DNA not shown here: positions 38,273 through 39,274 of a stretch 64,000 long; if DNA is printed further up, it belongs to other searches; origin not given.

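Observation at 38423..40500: Tandem TelA-like paralogues plus a miniature TerB-like protein; non-ATG starts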

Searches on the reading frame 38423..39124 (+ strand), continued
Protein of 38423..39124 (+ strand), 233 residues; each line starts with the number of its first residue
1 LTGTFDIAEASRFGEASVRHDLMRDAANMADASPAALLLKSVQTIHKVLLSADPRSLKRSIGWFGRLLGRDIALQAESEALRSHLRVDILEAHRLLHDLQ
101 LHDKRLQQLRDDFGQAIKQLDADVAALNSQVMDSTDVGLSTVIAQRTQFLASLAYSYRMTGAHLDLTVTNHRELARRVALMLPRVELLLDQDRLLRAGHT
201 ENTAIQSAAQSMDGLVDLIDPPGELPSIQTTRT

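Call 77: fold_search(model_id=the predicted structure, library=pdb)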
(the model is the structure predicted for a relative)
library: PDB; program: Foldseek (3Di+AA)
matches with E <= 10: 418; with E <= 0.001: 0
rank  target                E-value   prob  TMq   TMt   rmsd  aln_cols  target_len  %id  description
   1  4tql_A                4.3e-02  0.91  0.29  0.30  11.2       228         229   12  Computationally designed three helix bundle (released 2014-10-15)
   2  4tql_B                5.3e-02  0.91  0.31  0.31  12.1       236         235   12  Computationally designed three helix bundle (released 2014-10-15)
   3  6mrt_A                2.3e-01  0.89  0.42  0.36   9.8       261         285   14  12-meric ClyA pore complex (released 2019-05-15)
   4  1y2o_A                2.5e-01  0.60  0.33  0.31  19.2       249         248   11  Structure of N-terminal domain IRSp53/BAIAP2 (released 2005-02-15)
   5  2wcd_A                2.6e-01  0.97  0.53  0.45   8.6       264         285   13  Crystal structure of the assembled cytolysin A pore (released 2009-05-05)
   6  4pho_B                2.9e-01  0.69  0.36  0.30  16.7       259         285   14  ClyA CC6/264 ox (2-303) (released 2014-09-24)
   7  8tup_A                3.2e-01  0.23  0.20  0.15  23.3       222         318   13  Cryo-EM structure of the human MRS2 magnesium channel under Mg2+-free condition (released 2023-09-13)
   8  8ip4_A                3.3e-01  0.30  0.22  0.17  23.6       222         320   12  Cryo-EM structure of hMRS-highEDTA (released 2023-06-14)
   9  3vkh_B                4.1e-01  0.30  0.24  0.03  22.6       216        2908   17  X-ray structure of a functional full-length dynein motor domain (released 2012-03-14)
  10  4pho_A                4.3e-01  0.54  0.34  0.28  16.8       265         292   12  ClyA CC6/264 ox (2-303) (released 2014-09-24)
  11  7p3r_A                4.3e-01  0.15  0.19  0.15  32.8       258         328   14  Helical structure of the toxin MakA from Vibrio cholera (released 2022-02-23)
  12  8ip3_A                4.9e-01  0.25  0.22  0.17  23.5       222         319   12  Cryo-EM structure of hMRS2-Mg (released 2023-06-14)
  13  6fel_A                4.9e-01  0.18  0.19  0.19  26.2       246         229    9  Structure of 14-3-3 gamma in complex with CaMKK2 14-3-3 binding motif Ser511 (released 2018-01-10)
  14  8tul_A                5.2e-01  0.20  0.21  0.17  23.8       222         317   12  Cryo-EM structure of the human MRS2 magnesium channel under Mg2+ condition (released 2023-09-13)
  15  4phq_D                5.7e-01  0.47  0.36  0.29  16.7       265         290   12  ClyA CC6/264 ox (6-303) (released 2014-09-24)
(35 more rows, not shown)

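Call 92: search_protein_families(library=padloc, proteins=[window:38423-39121:+], max_evalue=0.01)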
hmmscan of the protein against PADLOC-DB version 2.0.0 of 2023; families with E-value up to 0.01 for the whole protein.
window:38423-39121:+ (233 aa): 0 families

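Call 93: search_protein_families(library=phrogs, proteins=[window:38423-39121:+, P0098], max_evalue=0.01)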
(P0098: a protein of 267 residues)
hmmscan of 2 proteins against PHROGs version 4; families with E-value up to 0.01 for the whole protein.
window:38423-39121:+ (233 aa): 0 families

P0098 (267 aa): 2 families
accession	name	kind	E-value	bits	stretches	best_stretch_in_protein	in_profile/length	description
phrog_34229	-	unknown function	7.5e-18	66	1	12-231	14-228/260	-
phrog_4601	-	unknown function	0.0021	19.4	1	14-53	16-55/85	-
